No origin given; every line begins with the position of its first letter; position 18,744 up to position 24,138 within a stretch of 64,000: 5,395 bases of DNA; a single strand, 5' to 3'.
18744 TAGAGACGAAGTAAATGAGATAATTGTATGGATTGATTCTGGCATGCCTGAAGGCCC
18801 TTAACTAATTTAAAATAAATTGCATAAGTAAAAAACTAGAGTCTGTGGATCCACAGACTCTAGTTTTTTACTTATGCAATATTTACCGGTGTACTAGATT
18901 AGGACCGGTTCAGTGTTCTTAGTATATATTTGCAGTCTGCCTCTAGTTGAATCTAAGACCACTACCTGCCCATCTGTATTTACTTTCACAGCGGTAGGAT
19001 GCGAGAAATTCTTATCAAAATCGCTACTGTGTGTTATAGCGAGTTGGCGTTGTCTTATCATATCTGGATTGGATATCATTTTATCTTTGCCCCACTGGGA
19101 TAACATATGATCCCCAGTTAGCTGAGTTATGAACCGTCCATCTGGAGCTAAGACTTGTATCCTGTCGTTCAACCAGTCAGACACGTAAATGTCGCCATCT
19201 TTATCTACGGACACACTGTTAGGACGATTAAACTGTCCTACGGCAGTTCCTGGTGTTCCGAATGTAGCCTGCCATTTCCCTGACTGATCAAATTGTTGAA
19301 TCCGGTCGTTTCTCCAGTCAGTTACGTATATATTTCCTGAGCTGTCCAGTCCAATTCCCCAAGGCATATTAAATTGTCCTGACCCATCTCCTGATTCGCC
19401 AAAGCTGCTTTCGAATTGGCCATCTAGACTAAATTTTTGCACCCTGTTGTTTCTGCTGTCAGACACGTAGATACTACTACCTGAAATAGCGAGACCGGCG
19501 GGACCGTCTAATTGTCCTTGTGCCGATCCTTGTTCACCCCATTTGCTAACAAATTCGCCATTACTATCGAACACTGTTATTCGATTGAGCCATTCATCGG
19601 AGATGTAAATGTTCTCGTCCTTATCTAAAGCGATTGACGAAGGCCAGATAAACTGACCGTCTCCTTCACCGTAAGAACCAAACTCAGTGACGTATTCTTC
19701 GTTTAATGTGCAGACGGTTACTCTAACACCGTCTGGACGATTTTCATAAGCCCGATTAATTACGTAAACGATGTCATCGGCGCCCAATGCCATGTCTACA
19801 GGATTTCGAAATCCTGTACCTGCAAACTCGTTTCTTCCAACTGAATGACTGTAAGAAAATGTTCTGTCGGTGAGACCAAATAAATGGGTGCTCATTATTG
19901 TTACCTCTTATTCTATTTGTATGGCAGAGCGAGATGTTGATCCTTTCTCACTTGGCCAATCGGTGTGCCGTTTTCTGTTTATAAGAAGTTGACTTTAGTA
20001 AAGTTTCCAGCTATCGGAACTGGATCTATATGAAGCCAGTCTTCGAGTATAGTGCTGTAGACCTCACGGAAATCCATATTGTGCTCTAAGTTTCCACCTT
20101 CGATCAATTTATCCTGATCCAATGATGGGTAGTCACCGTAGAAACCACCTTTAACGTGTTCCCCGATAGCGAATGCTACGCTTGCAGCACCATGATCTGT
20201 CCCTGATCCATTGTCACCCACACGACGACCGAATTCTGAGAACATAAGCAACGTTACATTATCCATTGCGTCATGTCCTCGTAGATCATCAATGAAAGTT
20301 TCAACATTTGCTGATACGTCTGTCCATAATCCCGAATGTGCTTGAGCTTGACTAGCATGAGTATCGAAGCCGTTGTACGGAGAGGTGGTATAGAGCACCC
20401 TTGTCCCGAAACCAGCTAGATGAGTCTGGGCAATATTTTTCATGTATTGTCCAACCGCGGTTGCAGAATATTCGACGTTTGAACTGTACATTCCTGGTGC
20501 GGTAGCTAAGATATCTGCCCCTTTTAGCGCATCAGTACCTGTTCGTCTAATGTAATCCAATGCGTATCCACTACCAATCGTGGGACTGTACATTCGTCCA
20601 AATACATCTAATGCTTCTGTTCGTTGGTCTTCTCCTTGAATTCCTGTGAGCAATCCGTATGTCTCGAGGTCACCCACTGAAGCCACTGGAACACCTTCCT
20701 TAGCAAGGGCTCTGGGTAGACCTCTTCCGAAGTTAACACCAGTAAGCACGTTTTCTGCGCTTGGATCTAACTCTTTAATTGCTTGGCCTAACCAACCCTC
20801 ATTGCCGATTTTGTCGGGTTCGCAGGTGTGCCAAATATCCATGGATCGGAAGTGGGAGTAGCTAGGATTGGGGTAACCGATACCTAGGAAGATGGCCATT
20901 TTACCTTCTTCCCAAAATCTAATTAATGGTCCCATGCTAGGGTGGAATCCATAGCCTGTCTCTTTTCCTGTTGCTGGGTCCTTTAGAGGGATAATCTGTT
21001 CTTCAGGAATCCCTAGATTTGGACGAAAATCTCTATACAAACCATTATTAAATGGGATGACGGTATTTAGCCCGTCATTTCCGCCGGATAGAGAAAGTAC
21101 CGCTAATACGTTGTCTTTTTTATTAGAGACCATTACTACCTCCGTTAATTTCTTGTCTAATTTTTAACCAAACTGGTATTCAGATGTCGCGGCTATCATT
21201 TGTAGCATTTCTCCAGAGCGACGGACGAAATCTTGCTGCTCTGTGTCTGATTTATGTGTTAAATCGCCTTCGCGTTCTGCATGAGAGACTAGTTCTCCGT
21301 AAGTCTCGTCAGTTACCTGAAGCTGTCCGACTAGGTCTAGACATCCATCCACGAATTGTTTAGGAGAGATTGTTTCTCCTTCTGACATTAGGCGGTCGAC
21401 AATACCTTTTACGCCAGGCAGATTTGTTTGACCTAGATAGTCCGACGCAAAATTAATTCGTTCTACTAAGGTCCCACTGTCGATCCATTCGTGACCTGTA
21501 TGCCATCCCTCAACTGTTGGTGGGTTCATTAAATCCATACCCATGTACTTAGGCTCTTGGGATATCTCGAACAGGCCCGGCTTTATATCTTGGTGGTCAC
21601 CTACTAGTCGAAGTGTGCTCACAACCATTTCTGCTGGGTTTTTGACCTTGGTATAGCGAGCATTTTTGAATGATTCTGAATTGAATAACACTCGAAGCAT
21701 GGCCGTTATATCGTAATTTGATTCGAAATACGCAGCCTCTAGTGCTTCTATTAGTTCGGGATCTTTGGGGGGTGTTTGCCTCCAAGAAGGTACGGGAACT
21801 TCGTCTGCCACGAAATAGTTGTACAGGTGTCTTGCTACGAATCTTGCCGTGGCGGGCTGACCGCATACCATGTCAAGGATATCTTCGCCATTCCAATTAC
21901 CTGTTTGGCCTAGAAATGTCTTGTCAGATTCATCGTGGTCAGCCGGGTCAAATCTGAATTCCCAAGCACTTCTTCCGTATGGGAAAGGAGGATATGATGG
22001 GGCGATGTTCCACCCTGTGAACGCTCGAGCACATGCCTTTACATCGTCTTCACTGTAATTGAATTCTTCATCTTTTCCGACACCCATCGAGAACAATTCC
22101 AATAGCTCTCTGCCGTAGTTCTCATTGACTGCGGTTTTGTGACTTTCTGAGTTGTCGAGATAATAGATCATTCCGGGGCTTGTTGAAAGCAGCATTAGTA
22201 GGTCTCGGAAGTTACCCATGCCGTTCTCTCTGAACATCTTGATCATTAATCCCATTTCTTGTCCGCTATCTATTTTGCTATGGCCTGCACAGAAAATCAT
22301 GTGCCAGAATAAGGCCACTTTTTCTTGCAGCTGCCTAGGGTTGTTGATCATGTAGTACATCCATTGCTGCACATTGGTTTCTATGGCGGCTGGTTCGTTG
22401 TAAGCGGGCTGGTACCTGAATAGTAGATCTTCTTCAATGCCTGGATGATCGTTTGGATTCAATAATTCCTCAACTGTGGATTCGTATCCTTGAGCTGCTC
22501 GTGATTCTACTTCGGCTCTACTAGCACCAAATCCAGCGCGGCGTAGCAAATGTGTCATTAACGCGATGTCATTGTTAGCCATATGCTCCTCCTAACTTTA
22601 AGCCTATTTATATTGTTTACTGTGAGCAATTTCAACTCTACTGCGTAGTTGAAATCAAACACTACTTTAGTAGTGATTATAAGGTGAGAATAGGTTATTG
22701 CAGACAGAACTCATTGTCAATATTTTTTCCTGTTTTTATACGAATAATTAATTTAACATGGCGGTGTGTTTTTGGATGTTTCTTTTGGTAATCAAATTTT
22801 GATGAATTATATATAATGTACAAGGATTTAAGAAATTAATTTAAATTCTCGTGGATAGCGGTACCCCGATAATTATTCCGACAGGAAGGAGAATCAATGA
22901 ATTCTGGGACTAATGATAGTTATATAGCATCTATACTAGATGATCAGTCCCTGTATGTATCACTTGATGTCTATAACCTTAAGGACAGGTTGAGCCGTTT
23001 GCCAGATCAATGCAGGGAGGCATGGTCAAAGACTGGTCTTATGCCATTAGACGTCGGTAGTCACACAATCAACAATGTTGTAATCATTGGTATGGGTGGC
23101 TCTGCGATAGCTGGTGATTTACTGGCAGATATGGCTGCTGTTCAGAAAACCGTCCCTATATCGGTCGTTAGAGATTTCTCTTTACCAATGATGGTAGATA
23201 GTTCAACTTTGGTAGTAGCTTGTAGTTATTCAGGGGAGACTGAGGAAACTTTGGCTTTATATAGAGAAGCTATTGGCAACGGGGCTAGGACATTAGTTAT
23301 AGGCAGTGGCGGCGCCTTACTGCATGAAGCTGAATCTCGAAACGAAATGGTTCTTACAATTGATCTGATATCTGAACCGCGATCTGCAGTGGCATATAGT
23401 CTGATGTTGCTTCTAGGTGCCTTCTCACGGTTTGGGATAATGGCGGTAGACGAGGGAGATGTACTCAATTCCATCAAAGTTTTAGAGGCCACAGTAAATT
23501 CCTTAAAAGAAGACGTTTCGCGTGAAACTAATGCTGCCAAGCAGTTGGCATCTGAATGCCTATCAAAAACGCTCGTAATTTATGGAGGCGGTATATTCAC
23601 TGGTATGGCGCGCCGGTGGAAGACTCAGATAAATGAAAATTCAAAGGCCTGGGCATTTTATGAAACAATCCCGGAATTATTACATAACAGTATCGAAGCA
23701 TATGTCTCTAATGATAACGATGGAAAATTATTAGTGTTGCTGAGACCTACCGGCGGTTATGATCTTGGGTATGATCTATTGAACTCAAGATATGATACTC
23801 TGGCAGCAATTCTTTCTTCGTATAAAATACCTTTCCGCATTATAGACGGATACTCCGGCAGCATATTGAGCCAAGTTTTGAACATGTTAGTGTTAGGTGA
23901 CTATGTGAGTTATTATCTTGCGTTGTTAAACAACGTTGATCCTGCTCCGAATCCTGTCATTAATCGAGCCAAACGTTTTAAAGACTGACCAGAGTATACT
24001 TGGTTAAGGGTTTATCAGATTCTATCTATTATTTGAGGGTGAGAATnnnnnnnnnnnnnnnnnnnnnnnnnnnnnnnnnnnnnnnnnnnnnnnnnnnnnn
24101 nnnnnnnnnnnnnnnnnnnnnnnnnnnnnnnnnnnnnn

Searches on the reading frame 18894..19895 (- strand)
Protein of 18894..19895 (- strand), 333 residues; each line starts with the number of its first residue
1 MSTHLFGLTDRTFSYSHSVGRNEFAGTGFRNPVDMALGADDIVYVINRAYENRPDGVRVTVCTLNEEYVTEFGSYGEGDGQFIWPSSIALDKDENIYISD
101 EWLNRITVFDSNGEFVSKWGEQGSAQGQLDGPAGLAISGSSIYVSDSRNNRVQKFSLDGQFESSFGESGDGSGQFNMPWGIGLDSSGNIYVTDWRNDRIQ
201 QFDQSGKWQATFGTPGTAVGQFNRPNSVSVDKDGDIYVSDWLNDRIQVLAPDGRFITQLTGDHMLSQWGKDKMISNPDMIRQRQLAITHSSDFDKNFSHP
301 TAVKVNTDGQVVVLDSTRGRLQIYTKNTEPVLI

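Call 28: search_protein_families(library=pfam, proteins=[window:18894-19895:-], max_evalue=0.00001)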
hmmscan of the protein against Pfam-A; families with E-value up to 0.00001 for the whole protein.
window:18894-19895:- (333 aa): 6 families
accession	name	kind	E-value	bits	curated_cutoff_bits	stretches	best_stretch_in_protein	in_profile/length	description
PF01436.27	NHL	-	6.4e-37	124.2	20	1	175-202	1-28/28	NHL repeat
PF17170.10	DUF5128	-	1.5e-14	54.3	22.9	0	186-248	53-116/321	6-bladed beta-propeller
PF08450.18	SGL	-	9.1e-11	42.3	26.3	1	124-216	128-224/246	SMP-30/Gluconolactonase/LRE-like region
PF06739.17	SBBP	-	1.1e-09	38.6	20.5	0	67-98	1-28/38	Beta-propeller repeat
PF13449.12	Phytase-like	-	2.3e-08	34.7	27.6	0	87-119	72-104/284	Esterase-like activity of phytase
PF25021.1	TEN_NHL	-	1.5e-06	27.9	27.1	0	174-212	140-176/357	Teneurin NHL domain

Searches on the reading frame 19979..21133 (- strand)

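Call 28: search_protein_families(library=pfam, proteins=[window:19979-21133:-], max_evalue=0.00001)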
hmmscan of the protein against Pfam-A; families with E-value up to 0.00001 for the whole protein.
window:19979-21133:- (384 aa): 1 family
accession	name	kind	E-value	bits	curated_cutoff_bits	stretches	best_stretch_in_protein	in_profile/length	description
PF07394.17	DUF1501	-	6e-19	68.9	27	1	229-364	229-374/390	Protein of unknown function (DUF1501)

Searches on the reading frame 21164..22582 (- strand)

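Call 28: search_protein_families(library=pfam, proteins=[window:21164-22582:-], max_evalue=0.00001)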
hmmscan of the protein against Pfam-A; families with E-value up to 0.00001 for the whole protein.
window:21164-22582:- (472 aa): 1 family
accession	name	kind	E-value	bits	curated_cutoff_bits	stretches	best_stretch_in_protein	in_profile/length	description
PF08811.16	DUF1800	-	1.2e-103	347.9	26.1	1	11-470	1-418/419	Protein of unknown function (DUF1800)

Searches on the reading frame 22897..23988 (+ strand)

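Call 28: search_protein_families(library=pfam, proteins=[window:22897-23988:+], max_evalue=0.00001)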
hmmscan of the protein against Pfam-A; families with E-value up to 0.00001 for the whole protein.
window:22897-23988:+ (363 aa): 2 families
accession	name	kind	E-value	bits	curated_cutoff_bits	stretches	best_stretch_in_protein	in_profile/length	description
PF10432.14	bact-PGI_C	-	4.8e-35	121.2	24.5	1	211-360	2-149/151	Bacterial phospho-glucose isomerase C-terminal SIS domain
PF01380.27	SIS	-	2.6e-07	31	25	0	59-136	6-87/131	SIS domain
